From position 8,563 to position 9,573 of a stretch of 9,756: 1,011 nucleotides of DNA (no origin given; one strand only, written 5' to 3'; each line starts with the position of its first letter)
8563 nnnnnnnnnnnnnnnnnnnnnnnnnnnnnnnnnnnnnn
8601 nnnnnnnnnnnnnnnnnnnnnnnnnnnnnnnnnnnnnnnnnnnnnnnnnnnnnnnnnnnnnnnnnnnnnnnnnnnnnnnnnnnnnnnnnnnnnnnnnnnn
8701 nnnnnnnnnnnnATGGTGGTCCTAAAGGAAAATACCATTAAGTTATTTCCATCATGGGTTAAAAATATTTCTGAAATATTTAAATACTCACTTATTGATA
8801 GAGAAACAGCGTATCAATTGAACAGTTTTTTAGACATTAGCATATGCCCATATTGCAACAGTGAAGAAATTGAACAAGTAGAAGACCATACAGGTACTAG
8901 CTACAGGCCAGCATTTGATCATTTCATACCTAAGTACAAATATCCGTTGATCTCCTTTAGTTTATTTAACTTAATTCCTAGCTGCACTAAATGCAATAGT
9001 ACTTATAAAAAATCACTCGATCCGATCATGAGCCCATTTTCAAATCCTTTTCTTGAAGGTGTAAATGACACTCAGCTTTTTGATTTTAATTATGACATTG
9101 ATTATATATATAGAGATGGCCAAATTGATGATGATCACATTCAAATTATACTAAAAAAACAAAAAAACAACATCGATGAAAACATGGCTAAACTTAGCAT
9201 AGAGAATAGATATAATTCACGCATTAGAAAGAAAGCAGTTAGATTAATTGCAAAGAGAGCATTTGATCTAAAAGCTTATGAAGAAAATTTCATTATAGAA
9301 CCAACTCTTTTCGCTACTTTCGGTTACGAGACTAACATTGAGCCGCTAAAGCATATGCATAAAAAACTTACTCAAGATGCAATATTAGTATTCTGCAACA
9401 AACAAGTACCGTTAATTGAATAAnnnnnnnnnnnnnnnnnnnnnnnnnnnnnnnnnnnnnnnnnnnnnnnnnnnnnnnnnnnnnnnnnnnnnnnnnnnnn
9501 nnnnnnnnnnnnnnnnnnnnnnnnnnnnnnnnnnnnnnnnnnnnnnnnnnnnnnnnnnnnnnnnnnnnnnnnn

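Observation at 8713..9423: Predicted effector: HNH nuclease with complete zinc-ligand and catalytic motif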

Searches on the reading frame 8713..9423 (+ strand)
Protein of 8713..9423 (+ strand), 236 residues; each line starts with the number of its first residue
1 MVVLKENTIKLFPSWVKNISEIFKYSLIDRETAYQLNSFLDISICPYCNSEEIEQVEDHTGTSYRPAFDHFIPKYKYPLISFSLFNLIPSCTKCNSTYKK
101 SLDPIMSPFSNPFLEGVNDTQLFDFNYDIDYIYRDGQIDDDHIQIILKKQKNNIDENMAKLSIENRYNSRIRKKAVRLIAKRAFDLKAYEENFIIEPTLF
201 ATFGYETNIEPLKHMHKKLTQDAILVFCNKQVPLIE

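Call 3: search_protein_families(library=pfam, proteins=[window:8713-9420:+], max_evalue=1)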
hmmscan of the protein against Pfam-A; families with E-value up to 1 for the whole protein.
window:8713-9420:+ (236 aa): 7 families
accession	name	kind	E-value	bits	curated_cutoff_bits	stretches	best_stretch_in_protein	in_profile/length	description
PF01844.29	HNH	-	0.00028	21.4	21.4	1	45-99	1-45/47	HNH endonuclease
PF07408.16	DUF1507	-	0.0043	17.4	25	1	112-155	34-77/85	Protein of unknown function (DUF1507)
PF08274.17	Zn_Ribbon_YjdM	-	0.038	14.4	30.8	0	43-52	3-12/30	PhnA Zinc-Ribbon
PF14279.12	HNH_5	-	0.046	14.1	27.5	0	86-104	31-49/56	HNH endonuclease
PF23451.1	Zn_ribbon_PaaD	-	0.072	13.2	27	1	45-62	17-34/53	PaaD zinc beta ribbon domain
PF23273.1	DUF7076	-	0.34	11.4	27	0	143-181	24-62/119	Domain of unknown function (DUF7076)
PF08271.17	Zn_Ribbon_TF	-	0.67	10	29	0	44-60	2-16/43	TFIIB zinc-binding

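Call 4: search_protein_families(library=padloc, proteins=[window:8713-9420:+], max_evalue=1)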
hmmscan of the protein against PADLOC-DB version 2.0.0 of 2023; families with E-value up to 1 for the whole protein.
window:8713-9420:+ (236 aa): 54 families (the best 25 are shown)
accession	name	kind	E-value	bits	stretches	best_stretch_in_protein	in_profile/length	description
PDLC04743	PDC-M62B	-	2.7e-32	110.7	1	16-183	91-269/328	-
PDLC04741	PDC-M62B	-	7.8e-23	79.5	1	9-187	139-324/401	-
PDLC04742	PDC-M62B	-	6.5e-22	76.3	1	22-178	103-258/337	-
PDLC04740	PDC-M62B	-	1.4e-16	58.9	1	32-159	169-294/387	-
PDLC04270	PDC-M01B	-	9.6e-13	46.1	1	41-181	94-223/280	-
PDLC04259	PDC-M01B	-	3.1e-10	38.5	1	43-187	95-223/277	-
PDLC04264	PDC-M01B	-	3.2e-10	38.2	1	40-102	98-148/282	-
PDLC04248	PDC-M01B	-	6.7e-10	37.3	1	41-100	33-80/216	-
PDLC04256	PDC-M01B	-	2.5e-09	35.1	1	65-101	117-152/285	-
PDLC04253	PDC-M01B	-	6.8e-09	33.5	1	67-100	118-151/366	-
PDLC00337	PtuB1|PtuB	-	9.6e-09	33.4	1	45-123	59-128/216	Unknown function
PDLC00342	PtuB1|PtuB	-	2.3e-08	31.7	1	67-118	65-115/247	Unknown function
PDLC04251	PDC-M01B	-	2.4e-08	31.7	1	45-120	101-165/279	-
PDLC04247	PDC-M01B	-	3.1e-08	31.8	1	43-97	101-143/286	-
PDLC04255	PDC-M01B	-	3.1e-08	31.7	1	67-123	120-173/285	-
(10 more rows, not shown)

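Call 5: search_protein_families(library=ncbifam, proteins=[window:8713-9420:+], max_evalue=1)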
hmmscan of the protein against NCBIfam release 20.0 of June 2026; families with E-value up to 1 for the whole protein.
window:8713-9420:+ (236 aa): 4 families
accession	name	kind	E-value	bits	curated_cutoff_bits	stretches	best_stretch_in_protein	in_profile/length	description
NF010187.0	PRK13666.1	equivalog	0.0029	17.5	108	1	111-154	39-82/93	hypothetical protein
NF041761.1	PtuB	equivalog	0.0067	16.3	150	1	43-101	46-98/218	retron Ec78 anti-phage system effector HNH endonuclease PtuB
TIGR02646.1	TIGR02646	subfamily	0.0086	16.1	52.15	1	43-96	25-69/144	retron system putative HNH endonuclease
TIGR01385.1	TFSII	equivalog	0.11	12.1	237.1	1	144-225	161-245/300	transcription elongation factor S-II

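Call 40: list_cluster_members(proteins=[window:8713-9420:+, window:8220-8738:+, window:6844-8220:+, window:6437-6808:+])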
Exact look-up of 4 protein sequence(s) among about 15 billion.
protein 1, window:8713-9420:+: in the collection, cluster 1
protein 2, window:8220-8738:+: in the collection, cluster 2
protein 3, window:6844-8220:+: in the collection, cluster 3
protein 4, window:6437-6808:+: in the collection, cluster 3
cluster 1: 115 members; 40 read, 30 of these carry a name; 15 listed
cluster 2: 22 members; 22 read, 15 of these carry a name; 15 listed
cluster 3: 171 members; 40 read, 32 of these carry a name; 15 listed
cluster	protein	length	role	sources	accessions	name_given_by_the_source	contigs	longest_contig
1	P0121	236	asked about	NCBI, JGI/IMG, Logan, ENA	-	-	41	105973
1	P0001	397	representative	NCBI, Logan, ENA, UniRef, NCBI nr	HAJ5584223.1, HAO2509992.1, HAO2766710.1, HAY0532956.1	hypothetical protein ACQ95F_23195 [Escherichia coli] | hypothetical protein n=1 Tax=Escherichia coli TaxID=562 RepID=UPI000F95EFF2 | hypothetical protein [Escherichia coli]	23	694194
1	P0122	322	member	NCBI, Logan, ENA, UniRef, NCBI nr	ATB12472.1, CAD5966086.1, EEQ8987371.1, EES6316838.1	hypothetical protein PSA94_001555 [Escherichia coli] | hypothetical protein n=1 Tax=Escherichia coli TaxID=562 RepID=UPI0002C90309 | hypothetical protein [Escherichia coli]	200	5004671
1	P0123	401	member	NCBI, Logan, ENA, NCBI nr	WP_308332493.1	hypothetical protein [Escherichia coli]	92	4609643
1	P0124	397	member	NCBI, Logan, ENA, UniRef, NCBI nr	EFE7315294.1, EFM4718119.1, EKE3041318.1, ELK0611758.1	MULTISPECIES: hypothetical protein [Escherichia] | hypothetical protein n=1 Tax=Escherichia TaxID=561 RepID=UPI000BE13731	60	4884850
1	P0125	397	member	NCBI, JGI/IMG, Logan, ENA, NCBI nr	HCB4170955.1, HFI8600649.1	TPA: hypothetical protein MY502_002598 [Escherichia coli] | hypothetical protein [Escherichia coli]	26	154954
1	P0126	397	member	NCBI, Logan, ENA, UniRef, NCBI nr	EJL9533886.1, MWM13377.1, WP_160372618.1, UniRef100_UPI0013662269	hypothetical protein [Escherichia coli] | hypothetical protein n=1 Tax=Escherichia coli TaxID=562 RepID=UPI0013662269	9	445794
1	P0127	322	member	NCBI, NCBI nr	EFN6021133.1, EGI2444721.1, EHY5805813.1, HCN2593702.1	hypothetical protein FVU69_24630 [Escherichia coli] | hypothetical protein [Escherichia coli]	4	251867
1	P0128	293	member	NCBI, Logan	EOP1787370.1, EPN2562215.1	hypothetical protein ACTWDY_000671 [Escherichia coli]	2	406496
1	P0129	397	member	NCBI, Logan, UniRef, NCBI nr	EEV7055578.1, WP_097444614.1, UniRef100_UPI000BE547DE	hypothetical protein [Escherichia coli] | hypothetical protein n=1 Tax=Escherichia coli TaxID=562 RepID=UPI000BE547DE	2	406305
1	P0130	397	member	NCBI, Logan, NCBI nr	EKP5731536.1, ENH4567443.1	hypothetical protein P3365_000997 [Escherichia coli] | hypothetical protein [Escherichia coli]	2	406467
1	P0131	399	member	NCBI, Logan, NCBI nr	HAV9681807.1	TPA: hypothetical protein JLG76_003730 [Escherichia coli] | hypothetical protein [Escherichia coli]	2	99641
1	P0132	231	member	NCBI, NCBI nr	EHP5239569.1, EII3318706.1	hypothetical protein KO996_004669, partial [Escherichia coli] | hypothetical protein [Escherichia coli]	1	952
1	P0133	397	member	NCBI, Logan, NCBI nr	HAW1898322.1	TPA: hypothetical protein JLN78_001420 [Escherichia coli] | hypothetical protein [Escherichia coli]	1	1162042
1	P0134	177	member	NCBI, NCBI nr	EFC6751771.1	hypothetical protein FD573_24985, partial [Escherichia coli] | hypothetical protein [Escherichia coli]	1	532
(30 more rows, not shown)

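Call 45: find_encoding_contigs(protein=window:8713-9423:+, flank=4000, max_places=10)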
Protein window:8713-9423:+ (236 aa): 23 contigs read that carry it; 4 places shown.
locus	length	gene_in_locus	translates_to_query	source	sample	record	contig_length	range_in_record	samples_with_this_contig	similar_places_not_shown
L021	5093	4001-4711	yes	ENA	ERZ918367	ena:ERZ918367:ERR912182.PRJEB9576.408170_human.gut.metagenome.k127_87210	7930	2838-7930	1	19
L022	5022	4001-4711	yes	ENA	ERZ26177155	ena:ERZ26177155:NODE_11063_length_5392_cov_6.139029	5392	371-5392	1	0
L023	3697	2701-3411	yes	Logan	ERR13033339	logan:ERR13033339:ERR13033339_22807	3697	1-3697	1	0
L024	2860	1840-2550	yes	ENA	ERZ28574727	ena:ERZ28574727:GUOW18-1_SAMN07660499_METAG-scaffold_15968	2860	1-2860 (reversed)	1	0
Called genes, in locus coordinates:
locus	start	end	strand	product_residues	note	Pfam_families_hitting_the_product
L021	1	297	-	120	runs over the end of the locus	PF05866:RusA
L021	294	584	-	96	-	PF07102:YbcO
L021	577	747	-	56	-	PF05322:NinE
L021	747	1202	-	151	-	-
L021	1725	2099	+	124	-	PF13175:AAA_15 (weak), PF13476:AAA_23 (weak)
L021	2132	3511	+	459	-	PF13175:AAA_15, PF13304:AAA_21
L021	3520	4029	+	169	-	-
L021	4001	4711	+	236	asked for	-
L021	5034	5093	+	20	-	?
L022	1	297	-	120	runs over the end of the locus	PF05866:RusA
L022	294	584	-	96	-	PF07102:YbcO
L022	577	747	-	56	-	PF05322:NinE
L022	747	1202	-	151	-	-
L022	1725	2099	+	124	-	-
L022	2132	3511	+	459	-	PF13175:AAA_15, PF13304:AAA_21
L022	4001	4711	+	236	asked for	-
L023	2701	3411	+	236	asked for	-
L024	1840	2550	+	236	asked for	-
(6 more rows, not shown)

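Call 61: predict_structure(alignment_id=A2)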
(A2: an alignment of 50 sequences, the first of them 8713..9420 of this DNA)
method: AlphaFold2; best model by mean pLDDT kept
length: 236 residues; sequences in the alignment: 50
mean_pLDDT: 76.8   pTM: 0.74
mean pLDDT of the five models: 76.8, 76.1, 75.6, 74.2, 71.6
residues with pLDDT >= 90: 38; 70-90: 128; 50-70: 66; < 50: 4
segments of 3 or more residues with pLDDT < 50: none
pLDDT, mean of each block of 10 residues (from residue 1): 63 71 61 79 86 78 70 71 71 77 65 66 88 67 88 84 90 91 79 74 87 89 88 52
secondary structure, 60 per line:
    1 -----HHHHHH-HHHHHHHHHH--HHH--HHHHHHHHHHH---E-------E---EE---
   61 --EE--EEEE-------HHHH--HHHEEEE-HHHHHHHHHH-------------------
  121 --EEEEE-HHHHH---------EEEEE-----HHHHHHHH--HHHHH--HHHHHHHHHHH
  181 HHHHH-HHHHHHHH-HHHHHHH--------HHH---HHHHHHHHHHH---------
elements in order: H6-11 H13-22 H30-40 E67-70 H78-81 E87-90 H92-101 E123-127 H129-133 E143-147 H153-160 H163-167 H170-185 H187-194 H196-202 H217-227

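Call 63: fold_search(model_id=the predicted structure, library=pdb)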
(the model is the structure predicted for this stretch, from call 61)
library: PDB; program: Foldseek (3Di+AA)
matches with E <= 10: 11; with E <= 0.001: 0
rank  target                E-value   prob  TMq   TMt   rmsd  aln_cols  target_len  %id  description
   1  8eea_G                6.5e-02  0.91  0.46  0.47   6.6       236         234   13  Structure of E.coli Septu (PtuAB) complex (released 2023-12-27)
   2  7enh_A                3.8e+00  0.14  0.23  0.34  13.1       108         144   21  Crystal structure of cas and anti-cas protein complex (released 2022-04-20)
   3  2ig7_B                4.1e+00  0.01  0.12  0.09  22.3       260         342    7  Crystal structure of Human Choline Kinase B (released 2006-10-10)
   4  5h0m                  4.8e+00  0.14  0.23  0.49   7.8        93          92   15  Crystal structure of deep-sea thermophilic bacteriophage GVE2 HNH endonuclease with zinc ion (released 2017-03-08)
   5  6ghc_B                5.1e+00  0.16  0.20  0.17   3.6        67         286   18  Modification dependent EcoKMcrA restriction endonuclease (released 2018-08-08)
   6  7eni_A                5.4e+00  0.04  0.23  0.06  19.1       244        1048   13  Crystal structure of cas and anti-cas protein complex (released 2022-04-20)
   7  9p8w                  5.4e+00  0.02  0.12  0.08  18.4       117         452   11  Anti-phage dGTPase from Shewanella putrefaciens CN-32 (released 2025-07-30)
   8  1nsh_MODEL_1_A        6.1e+00  0.04  0.11  0.21   9.9        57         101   14  Solution Structure of Rabbit apo-S100A11 (19 models) (released 2003-07-15)
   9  3v68                  7.6e+00  0.04  0.19  0.18   8.7        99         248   16  Crystal structure of Pyrococcus furiosus PF2050, a member of DUF2666 family protein (released 2012-04-18)
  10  3ldy_A                9.0e+00  0.08  0.17  0.26   6.2        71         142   15  An extraordinary mechanism of DNA perturbation exhibited by the rare-cutting HNH restriction endonuclease PacI (released 2010-04-21)
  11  6v9s                  9.0e+00  0.01  0.10  0.06  21.0        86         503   13  Structure-based development of subtype-selective orexin 1 receptor antagonists (released 2020-07-15)
